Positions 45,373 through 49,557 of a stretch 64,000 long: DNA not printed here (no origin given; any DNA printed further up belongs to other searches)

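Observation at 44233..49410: Oversized PilY1 (1725 aa) with an N-terminal array of cadherin-like (He_PIG) repeats ahead of the vWA and beta-propeller domains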

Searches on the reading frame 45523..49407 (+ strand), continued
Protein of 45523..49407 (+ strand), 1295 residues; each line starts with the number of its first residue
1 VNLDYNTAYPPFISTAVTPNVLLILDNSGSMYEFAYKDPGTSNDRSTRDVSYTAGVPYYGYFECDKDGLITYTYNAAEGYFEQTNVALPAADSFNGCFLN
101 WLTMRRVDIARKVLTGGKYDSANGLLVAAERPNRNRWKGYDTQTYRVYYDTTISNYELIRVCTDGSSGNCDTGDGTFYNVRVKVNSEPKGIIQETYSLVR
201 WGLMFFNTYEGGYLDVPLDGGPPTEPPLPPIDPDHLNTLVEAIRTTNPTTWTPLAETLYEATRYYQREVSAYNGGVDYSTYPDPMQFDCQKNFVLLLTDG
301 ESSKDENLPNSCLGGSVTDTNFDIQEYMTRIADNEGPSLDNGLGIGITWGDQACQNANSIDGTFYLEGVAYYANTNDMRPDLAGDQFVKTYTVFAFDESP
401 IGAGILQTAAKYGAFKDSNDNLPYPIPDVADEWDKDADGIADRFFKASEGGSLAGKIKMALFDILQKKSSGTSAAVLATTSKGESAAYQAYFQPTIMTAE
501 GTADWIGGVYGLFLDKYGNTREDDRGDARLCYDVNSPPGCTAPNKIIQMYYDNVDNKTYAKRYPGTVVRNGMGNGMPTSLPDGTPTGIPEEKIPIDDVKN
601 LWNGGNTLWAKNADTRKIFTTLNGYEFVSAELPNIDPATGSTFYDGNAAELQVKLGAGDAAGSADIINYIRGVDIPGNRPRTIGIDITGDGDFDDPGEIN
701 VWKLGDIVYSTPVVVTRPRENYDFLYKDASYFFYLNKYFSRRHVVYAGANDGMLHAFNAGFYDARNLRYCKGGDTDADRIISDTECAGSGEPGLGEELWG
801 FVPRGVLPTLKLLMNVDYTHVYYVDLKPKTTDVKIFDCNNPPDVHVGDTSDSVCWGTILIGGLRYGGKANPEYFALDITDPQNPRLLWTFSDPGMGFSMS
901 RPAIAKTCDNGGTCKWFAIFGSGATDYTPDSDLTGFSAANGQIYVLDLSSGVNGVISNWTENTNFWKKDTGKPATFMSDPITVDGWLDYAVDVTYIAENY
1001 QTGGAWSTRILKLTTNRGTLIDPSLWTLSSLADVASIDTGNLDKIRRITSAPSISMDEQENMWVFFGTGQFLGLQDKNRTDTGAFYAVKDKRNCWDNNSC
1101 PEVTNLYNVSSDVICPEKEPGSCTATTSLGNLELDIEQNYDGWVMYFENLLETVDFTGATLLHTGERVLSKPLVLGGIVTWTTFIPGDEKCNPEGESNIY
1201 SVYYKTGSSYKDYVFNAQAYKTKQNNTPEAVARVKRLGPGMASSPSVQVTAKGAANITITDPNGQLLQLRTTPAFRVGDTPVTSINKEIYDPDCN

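Call 76: search_protein_families(library=pfam, proteins=[P0293, P0343, P0237, P0316, P0349], max_evalue=0.0001)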
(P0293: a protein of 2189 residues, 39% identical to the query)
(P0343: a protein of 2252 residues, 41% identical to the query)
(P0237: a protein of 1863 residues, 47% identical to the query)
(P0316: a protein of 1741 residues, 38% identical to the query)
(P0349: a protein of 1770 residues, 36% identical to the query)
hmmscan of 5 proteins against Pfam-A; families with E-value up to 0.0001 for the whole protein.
P0293 (2189 aa): 0 families

P0343 (2252 aa): 0 families

P0237 (1863 aa): 1 family
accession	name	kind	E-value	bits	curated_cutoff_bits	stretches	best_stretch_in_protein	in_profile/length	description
PF05567.17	T4P_PilY1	-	6.6e-22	78.4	28.1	1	1290-1677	1-383/411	PilY1 beta-propeller domain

P0316 (1741 aa): 1 family
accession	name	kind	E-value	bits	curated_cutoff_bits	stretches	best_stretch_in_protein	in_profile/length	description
PF13205.12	Big_5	-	1.1e-50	171.2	23.6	3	272-382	1-105/105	Bacterial Ig-like domain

P0349 (1770 aa): 1 family
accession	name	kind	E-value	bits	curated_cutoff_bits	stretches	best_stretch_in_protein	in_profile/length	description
PF13205.12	Big_5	-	8e-50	168.4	23.6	3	278-386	1-105/105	Bacterial Ig-like domain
